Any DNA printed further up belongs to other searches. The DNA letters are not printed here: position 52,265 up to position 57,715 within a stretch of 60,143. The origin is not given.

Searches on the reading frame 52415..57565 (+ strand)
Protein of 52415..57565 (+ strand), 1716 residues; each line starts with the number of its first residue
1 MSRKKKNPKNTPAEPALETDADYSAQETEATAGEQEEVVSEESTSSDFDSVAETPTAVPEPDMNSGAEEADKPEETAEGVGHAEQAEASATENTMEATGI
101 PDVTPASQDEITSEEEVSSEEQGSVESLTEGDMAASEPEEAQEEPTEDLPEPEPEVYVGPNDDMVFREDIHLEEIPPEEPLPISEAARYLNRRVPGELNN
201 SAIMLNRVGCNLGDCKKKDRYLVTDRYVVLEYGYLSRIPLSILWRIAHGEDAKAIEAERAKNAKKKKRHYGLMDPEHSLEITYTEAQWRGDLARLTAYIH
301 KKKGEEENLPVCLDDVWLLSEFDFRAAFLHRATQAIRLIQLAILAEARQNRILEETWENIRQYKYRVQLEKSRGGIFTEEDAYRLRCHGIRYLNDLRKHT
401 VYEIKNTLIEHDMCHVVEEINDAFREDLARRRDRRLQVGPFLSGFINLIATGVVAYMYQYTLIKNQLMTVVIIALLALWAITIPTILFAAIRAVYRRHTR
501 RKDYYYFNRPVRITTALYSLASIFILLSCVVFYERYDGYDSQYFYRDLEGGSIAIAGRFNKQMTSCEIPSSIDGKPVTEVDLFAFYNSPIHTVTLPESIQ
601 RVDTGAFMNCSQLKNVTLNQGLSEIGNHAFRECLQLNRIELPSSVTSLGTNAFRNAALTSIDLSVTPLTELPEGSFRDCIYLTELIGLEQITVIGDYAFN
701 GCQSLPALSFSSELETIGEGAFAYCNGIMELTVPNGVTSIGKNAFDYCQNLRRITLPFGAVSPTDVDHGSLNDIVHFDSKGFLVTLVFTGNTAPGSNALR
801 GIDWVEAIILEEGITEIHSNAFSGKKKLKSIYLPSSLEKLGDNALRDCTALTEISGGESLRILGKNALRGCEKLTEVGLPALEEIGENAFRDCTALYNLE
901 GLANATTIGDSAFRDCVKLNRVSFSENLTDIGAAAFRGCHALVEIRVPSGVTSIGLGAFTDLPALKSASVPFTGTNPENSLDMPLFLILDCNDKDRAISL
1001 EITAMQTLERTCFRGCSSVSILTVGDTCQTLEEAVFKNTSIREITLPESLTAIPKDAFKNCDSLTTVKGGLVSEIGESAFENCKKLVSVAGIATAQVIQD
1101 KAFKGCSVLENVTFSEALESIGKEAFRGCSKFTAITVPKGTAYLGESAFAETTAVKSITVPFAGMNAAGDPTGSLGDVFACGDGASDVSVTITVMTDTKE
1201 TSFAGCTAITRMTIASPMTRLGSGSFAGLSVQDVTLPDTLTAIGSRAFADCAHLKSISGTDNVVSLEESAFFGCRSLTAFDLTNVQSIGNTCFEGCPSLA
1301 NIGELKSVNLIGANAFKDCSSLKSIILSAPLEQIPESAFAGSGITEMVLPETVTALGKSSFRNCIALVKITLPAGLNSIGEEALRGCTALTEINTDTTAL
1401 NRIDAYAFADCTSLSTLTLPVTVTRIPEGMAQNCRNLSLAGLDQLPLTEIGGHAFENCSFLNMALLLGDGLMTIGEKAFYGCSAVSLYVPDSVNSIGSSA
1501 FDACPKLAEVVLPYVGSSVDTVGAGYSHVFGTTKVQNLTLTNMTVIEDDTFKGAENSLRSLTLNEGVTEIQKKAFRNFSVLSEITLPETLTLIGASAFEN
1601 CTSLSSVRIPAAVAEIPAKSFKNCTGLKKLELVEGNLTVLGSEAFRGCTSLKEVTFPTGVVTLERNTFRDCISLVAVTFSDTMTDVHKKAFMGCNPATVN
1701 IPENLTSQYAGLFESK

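Call 6: search_protein_families(library=pfam, proteins=[window:52415-57565:+], max_evalue=0.1)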
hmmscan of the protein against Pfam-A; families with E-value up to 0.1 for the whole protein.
window:52415-57565:+ (1716 aa): 4 families
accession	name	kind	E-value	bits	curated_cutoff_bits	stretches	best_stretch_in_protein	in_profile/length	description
PF13306.12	LRR_5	-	1.7e-223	729.8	27.7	11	1545-1674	2-126/127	BspA type Leucine rich repeat region (6 copies)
PF13855.12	LRR_8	-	1.9e-43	146.4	27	2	1615-1653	15-53/61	Leucine rich repeat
PF23952.1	LRR_EndoS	-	7.9e-10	39.4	27.9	0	1570-1654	30-111/116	Endo-beta-N-acetylglucosaminidase EndoS LRR domain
PF12799.13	LRR_4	-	0.011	16.4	27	0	1281-1323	7-43/44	Leucine Rich repeats (2 copies)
